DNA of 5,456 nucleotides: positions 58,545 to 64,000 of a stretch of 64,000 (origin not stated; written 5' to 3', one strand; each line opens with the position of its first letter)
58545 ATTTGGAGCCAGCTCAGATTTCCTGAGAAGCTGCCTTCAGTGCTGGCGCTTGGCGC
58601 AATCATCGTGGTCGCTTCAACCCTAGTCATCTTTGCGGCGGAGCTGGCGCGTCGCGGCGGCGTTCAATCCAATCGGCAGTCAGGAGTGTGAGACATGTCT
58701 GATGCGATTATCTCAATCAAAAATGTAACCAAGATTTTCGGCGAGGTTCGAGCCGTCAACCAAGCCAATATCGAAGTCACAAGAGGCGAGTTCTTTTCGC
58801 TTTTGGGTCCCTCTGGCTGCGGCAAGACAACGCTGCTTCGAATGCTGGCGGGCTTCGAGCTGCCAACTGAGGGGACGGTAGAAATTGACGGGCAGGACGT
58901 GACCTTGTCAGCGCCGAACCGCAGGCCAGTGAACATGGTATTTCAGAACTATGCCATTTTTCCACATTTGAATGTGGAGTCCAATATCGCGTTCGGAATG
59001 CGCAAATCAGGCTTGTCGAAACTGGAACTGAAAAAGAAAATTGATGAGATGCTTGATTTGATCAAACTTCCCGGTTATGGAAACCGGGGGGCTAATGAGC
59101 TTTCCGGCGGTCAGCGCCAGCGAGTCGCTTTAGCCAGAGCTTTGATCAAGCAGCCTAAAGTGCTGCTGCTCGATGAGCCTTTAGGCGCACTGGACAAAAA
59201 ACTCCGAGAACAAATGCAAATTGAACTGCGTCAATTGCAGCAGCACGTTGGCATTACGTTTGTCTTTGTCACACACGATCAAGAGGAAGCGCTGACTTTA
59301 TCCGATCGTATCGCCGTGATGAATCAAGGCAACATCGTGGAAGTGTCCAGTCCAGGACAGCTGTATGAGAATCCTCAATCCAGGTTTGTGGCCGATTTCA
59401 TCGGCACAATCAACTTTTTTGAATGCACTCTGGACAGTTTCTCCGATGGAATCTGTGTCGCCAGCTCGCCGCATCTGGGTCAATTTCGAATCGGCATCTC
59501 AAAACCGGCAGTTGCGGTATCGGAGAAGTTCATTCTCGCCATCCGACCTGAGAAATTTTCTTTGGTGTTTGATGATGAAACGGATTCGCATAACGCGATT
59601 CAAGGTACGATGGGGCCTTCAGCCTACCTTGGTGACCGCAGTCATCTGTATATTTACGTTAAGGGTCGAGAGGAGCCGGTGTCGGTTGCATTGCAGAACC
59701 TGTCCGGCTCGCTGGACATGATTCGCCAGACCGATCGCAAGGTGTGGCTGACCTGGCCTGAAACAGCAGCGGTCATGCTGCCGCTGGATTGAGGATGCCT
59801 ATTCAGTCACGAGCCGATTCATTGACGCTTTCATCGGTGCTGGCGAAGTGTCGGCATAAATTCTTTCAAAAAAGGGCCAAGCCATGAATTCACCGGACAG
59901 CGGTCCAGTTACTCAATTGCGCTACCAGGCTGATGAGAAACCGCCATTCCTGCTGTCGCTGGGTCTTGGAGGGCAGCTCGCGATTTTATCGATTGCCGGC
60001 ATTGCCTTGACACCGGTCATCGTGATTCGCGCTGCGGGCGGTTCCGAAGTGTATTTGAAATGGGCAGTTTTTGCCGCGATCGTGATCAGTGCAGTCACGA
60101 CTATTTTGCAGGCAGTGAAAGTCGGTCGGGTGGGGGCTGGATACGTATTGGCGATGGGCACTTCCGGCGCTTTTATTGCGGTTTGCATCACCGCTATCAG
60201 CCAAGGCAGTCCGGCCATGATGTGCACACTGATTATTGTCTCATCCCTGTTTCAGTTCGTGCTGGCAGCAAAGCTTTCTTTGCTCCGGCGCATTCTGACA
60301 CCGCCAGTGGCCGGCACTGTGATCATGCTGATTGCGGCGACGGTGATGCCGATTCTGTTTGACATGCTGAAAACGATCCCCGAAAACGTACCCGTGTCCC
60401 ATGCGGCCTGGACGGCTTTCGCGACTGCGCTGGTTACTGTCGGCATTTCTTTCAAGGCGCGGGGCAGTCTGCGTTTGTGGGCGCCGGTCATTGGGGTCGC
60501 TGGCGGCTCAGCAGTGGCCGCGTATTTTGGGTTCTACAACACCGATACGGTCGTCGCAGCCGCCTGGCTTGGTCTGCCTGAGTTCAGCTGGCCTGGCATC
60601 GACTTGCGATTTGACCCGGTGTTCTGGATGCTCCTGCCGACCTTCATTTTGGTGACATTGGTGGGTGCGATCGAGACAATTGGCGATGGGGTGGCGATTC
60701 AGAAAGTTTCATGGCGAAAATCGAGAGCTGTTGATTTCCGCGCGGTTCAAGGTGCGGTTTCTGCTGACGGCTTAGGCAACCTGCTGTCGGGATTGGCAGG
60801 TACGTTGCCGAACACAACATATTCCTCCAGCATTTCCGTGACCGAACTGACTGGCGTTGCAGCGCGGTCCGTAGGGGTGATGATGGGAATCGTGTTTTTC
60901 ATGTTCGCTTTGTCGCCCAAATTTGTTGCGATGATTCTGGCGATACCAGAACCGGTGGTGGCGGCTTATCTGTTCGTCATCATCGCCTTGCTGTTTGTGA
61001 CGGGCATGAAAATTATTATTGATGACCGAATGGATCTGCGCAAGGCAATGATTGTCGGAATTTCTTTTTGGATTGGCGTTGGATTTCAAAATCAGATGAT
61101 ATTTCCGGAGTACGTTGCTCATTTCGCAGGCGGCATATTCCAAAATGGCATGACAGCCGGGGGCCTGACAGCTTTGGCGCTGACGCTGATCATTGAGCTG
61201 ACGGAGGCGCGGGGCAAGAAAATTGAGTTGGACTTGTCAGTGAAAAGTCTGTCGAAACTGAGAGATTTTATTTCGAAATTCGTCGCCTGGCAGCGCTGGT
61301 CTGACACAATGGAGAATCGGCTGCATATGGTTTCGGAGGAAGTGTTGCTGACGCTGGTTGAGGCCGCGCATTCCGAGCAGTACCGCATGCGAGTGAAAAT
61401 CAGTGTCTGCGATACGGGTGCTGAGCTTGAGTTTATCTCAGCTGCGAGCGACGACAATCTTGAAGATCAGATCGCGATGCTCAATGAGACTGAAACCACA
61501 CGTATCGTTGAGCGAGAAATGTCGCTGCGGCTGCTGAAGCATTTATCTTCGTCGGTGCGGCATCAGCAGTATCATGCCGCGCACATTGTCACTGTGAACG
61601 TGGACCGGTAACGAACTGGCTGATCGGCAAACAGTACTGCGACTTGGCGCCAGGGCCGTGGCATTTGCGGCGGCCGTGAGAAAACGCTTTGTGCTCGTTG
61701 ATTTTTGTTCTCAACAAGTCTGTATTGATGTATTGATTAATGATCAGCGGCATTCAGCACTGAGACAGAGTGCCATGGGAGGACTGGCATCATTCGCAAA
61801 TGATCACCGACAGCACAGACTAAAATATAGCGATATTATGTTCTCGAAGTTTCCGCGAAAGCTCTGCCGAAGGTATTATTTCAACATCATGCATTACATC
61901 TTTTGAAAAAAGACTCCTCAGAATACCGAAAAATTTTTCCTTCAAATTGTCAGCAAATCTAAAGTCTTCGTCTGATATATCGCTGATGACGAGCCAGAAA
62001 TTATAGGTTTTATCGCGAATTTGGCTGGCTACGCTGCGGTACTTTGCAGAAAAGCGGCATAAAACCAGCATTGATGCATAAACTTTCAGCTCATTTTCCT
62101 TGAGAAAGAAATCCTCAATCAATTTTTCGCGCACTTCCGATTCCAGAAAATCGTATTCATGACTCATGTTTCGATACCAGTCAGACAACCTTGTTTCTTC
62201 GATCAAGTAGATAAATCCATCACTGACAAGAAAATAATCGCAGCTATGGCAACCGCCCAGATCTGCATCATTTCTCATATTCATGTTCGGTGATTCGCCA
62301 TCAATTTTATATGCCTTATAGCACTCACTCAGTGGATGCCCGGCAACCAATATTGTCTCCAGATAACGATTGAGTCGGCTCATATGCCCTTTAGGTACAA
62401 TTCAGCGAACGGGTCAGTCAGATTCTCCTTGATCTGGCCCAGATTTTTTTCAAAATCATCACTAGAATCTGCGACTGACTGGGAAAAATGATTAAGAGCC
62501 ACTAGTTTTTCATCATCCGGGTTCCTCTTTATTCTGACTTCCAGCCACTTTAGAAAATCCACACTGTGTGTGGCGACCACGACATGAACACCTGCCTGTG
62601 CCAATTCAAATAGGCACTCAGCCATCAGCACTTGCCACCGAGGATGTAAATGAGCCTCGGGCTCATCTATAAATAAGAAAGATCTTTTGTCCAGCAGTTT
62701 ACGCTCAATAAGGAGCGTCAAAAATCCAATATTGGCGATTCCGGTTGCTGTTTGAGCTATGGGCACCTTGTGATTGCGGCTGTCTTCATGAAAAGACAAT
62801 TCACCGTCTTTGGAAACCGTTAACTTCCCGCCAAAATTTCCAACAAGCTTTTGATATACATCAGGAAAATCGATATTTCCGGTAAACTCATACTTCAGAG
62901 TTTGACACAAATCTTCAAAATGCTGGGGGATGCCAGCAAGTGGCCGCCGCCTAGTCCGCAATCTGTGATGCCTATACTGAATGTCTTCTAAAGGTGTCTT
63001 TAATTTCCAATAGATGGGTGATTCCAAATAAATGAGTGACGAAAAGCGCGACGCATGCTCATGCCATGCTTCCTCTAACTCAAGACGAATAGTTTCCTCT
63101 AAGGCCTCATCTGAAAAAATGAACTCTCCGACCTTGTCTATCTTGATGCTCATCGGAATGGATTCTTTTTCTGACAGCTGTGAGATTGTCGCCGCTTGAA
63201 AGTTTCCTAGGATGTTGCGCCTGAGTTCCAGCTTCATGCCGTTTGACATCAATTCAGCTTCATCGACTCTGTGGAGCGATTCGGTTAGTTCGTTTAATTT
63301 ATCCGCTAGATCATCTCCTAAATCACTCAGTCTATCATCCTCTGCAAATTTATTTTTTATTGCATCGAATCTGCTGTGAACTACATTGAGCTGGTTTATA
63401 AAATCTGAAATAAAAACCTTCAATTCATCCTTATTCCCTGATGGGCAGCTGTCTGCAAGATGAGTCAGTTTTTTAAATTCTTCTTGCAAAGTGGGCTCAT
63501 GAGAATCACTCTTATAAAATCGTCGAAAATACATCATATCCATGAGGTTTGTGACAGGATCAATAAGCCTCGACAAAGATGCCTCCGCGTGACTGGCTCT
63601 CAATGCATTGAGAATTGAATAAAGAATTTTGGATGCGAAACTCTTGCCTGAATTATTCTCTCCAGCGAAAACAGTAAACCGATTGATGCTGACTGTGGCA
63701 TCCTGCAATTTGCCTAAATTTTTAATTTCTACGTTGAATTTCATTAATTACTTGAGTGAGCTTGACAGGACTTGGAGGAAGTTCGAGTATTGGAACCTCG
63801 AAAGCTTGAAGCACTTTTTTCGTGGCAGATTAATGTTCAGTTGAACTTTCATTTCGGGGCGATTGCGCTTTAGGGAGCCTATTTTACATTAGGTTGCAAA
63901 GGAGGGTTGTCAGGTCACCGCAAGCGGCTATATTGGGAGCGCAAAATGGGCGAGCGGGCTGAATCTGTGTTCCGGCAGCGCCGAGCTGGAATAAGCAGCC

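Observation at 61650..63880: Compact AT-richer islet encoding a coupled ABC-type ATPase plus small-protein operon: candidate undescribed defence-like system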

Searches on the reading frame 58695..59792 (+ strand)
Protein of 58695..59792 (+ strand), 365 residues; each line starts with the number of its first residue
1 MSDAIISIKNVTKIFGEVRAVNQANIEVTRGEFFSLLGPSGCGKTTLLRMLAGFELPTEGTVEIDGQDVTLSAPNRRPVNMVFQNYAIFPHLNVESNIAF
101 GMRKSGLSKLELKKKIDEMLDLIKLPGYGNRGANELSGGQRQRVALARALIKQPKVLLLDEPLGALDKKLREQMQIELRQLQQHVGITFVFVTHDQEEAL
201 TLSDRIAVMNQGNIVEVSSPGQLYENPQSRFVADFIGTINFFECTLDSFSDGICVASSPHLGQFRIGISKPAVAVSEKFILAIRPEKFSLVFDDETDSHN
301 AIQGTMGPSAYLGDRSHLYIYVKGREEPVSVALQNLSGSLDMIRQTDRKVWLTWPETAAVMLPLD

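Call 95: search_protein_families(library=pfam, proteins=[window:58695-59792:+], max_evalue=0.001)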
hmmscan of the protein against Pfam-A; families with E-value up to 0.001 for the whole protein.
window:58695-59792:+ (365 aa): 5 families
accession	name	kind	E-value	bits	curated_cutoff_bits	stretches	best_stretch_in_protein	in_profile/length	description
PF00005.33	ABC_tran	-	2.9e-36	125.5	25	1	22-163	2-136/137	ABC transporter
PF08402.16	TOBE_2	-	1.6e-08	34.9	21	1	281-362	1-76/76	TOBE domain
PF02463.25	SMC_N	-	0.0002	21.3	40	0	29-208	22-211/220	RecF/RecN/SMC N terminal domain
PF13304.12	AAA_21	-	0.00042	20.9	27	0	34-52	2-20/304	AAA domain, putative AbiEii toxin, Type IV TA system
PF13401.12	AAA_22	-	0.00058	20.6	27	0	33-194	7-123/130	AAA domain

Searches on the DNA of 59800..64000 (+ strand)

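Call 6: search_dna_similar(query=window:59800-64000:+, collection=ecoli_genomes, mode=near, max_rows=15)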
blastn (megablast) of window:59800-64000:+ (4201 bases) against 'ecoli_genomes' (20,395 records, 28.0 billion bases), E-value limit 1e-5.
No match.

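Call 104: search_dna_similar(query=L065:2495-4460:+, collection=ecoli_genomes, mode=distant, max_rows=8)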
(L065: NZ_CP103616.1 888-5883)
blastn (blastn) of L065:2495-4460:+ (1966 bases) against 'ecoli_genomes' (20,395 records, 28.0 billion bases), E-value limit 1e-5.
No match.

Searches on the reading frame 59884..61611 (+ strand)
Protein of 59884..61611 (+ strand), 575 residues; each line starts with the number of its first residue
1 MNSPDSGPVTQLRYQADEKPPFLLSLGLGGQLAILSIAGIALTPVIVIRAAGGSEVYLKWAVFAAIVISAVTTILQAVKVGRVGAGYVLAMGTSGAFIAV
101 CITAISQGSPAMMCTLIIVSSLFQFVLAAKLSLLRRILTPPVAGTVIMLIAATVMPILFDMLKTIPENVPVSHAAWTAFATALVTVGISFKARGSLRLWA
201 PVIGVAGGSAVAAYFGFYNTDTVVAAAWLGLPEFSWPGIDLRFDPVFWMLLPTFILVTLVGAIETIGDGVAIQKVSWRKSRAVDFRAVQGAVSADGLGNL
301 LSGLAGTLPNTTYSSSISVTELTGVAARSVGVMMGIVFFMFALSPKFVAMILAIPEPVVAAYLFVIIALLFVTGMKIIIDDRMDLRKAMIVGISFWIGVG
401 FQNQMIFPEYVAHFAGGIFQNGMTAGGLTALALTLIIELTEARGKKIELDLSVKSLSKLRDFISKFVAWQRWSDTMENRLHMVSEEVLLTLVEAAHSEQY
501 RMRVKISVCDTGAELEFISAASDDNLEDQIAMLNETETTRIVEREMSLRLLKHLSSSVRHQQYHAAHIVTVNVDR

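Call 95: search_protein_families(library=pfam, proteins=[window:59884-61611:+], max_evalue=0.001)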
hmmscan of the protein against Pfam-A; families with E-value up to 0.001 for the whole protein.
window:59884-61611:+ (575 aa): 1 family
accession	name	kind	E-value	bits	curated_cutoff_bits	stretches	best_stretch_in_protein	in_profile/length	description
PF00860.26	Xan_ur_permease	-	6.7e-49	167.1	27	1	28-401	6-383/389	Permease family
